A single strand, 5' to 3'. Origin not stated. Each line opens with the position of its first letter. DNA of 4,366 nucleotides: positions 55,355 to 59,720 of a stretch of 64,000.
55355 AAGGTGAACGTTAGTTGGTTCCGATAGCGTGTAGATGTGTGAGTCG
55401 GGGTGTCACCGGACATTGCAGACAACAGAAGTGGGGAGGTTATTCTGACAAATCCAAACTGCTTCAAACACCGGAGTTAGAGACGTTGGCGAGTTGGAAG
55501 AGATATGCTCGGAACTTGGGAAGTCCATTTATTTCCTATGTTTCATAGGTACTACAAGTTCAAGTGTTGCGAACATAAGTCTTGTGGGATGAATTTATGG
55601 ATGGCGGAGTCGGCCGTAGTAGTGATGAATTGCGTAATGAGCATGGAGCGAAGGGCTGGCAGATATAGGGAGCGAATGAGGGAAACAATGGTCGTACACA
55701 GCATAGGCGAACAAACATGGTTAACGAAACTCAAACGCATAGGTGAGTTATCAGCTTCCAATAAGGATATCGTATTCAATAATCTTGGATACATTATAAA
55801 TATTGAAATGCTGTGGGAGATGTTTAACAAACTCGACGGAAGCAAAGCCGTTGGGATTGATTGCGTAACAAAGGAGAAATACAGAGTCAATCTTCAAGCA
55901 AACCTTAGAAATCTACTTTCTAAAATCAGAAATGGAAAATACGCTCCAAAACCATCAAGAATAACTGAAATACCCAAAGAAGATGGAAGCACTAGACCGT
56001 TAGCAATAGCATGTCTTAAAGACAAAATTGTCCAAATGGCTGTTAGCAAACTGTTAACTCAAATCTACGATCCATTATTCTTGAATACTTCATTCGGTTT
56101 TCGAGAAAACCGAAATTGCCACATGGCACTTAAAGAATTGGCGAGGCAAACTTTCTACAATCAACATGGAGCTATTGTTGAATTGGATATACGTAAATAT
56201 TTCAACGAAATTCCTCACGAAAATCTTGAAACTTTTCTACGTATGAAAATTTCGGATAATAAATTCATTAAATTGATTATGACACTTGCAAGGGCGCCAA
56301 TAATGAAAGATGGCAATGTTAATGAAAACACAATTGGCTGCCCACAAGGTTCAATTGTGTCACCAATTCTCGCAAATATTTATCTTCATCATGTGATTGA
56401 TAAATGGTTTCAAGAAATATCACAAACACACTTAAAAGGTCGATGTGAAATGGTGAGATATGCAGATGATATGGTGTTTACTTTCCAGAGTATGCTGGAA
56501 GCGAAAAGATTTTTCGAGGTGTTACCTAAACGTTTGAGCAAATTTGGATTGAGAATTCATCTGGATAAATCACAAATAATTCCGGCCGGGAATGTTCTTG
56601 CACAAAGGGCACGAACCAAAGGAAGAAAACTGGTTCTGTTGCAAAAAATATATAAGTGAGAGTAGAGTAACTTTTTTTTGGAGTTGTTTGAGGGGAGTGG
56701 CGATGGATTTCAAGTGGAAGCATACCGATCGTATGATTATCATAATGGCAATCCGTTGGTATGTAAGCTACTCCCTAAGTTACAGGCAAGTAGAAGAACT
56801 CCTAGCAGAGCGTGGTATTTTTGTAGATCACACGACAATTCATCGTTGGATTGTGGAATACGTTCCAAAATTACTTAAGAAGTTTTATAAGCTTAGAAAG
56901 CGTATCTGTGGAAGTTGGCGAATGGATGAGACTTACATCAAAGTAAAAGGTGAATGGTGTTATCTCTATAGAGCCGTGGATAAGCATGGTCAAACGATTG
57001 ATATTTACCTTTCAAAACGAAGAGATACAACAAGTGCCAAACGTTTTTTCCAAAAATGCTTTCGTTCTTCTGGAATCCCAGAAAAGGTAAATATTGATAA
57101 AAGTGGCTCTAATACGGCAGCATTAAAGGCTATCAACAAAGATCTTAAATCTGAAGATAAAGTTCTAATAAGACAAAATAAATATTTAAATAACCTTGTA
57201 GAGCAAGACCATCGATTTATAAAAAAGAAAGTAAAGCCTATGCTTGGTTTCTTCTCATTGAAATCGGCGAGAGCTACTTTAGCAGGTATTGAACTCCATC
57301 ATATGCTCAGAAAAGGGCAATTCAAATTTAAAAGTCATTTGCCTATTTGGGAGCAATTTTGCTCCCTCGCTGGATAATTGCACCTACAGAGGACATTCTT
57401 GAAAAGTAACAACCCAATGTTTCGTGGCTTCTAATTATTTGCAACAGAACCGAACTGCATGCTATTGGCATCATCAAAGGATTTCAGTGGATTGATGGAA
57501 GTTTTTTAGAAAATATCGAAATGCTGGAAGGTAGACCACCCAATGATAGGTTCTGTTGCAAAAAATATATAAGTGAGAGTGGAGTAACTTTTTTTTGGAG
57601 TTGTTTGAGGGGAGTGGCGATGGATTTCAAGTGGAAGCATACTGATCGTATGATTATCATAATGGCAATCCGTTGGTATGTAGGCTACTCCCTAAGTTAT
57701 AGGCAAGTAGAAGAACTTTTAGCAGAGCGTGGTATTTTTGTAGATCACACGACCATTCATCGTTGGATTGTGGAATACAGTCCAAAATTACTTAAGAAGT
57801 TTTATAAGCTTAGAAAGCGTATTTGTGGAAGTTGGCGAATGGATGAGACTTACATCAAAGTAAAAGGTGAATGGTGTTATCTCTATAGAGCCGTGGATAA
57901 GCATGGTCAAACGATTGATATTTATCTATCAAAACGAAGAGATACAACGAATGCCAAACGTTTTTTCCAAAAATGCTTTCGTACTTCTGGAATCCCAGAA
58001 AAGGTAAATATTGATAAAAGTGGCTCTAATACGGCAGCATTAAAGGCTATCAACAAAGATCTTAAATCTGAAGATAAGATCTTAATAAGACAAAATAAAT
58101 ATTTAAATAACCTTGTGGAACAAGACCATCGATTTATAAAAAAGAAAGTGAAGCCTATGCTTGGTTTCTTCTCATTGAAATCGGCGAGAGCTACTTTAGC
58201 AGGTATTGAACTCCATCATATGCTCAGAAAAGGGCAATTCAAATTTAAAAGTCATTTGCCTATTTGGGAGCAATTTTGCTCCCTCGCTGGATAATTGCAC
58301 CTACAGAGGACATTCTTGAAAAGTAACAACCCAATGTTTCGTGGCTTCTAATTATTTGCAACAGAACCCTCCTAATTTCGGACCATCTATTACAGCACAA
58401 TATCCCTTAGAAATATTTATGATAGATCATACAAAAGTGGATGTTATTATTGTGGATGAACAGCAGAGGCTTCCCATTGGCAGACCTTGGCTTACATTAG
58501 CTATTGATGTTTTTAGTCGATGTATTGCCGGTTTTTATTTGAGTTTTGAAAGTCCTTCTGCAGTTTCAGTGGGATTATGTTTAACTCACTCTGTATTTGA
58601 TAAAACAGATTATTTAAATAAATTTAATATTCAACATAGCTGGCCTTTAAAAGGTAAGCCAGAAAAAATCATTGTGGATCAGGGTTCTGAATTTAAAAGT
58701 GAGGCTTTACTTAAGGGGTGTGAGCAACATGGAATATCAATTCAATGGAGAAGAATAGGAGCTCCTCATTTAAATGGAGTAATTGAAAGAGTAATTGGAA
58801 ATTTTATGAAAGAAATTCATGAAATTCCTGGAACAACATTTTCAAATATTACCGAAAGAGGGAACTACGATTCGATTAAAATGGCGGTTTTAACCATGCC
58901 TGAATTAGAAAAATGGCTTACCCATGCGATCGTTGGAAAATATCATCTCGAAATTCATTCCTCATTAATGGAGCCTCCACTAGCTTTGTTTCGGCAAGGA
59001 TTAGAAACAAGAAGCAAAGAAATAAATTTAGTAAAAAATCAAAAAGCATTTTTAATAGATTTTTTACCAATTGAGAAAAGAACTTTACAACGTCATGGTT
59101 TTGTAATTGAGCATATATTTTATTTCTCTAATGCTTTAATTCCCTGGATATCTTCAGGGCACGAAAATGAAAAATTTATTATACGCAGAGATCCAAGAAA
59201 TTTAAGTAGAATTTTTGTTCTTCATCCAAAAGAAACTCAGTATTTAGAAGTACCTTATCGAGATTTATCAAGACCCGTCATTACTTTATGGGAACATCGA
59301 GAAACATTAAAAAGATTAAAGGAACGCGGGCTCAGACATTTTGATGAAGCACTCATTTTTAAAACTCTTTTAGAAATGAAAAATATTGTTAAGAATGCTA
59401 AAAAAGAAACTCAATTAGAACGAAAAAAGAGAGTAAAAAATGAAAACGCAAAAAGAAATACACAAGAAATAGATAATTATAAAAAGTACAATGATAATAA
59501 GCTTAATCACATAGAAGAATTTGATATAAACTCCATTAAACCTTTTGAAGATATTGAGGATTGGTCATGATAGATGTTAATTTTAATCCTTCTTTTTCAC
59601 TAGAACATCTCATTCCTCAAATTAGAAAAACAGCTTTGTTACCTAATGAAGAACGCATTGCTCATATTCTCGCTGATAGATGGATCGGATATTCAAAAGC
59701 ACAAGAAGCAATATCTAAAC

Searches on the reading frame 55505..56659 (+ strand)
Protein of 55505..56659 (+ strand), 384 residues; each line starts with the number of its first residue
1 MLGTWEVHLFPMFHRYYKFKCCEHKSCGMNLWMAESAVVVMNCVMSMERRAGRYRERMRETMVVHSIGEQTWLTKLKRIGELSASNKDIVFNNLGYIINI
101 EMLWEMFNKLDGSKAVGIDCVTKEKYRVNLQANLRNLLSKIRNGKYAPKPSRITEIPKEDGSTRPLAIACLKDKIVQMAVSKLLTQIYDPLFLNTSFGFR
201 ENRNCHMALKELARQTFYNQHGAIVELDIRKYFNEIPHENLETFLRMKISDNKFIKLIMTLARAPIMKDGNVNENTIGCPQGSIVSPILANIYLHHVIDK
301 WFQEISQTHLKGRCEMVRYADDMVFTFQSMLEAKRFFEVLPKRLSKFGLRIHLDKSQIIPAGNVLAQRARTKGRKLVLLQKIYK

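Call 56: search_protein_families(library=ncbifam, proteins=[window:55505-56659:+], max_evalue=0.00001)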
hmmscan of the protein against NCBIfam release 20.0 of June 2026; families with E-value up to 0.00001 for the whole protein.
window:55505-56659:+ (384 aa): 7 families
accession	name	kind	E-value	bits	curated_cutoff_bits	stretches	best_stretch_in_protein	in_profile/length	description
TIGR04416.1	group_II_RT_mat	equivalog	7.4e-77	258.8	300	1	102-360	3-253/353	group II intron reverse transcriptase/maturase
NF038233.2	retron_St85_RT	exception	1.6e-16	60.4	235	1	147-354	21-208/289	retron St85 family RNA-directed DNA polymerase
NF041746.1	Drt2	equivalog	5.8e-14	52.1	390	1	272-360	217-300/416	antiviral reverse transcriptase Drt2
NF041747.1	Drt3a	equivalog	1.8e-11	44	200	1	212-366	101-245/412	antiviral reverse transcriptase Drt3a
NF042941.1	Retron_TIR_antiphage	equivalog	1.6e-09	37.1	600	1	154-329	32-186/464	TIR domain-containing anti-phage reverse transcriptase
NF038237.1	retron_Ec67_fus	exception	3.6e-09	35.6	450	1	155-327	41-205/572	retron Ec67 family RNA-directed DNA polymerase/endonuclease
NF041749.1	Drt4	equivalog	4.3e-06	26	450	1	273-360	189-268/489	antiviral reverse transcriptase Drt4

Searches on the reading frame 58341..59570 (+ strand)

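Call 56: search_protein_families(library=ncbifam, proteins=[window:58341-59570:+], max_evalue=0.00001)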
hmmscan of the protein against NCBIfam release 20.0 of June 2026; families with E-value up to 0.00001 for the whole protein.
window:58341-59570:+ (409 aa): 2 families
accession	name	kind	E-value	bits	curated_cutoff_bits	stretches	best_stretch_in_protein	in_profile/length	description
NF033577.2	transpos_IS481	equivalog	3.7e-10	39.8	224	1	17-162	123-244/284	IS481 family transposase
NF033516.0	transpos_IS3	equivalog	3.5e-07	29.8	160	1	51-160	235-329/369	IS3 family transposase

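Call 76: search_protein_families(library=pfam, proteins=[window:58341-59570:+], max_evalue=0.001)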
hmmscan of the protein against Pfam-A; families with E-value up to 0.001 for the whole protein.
window:58341-59570:+ (409 aa): 2 families
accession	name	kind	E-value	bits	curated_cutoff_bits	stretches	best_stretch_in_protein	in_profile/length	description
PF09299.17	Mu-transpos_C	-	5.5e-11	42.7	21.7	1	241-302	4-59/61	Mu transposase, C-terminal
PF00665.32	rve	-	6e-06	26.9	32.6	1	42-142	21-102/102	Integrase core domain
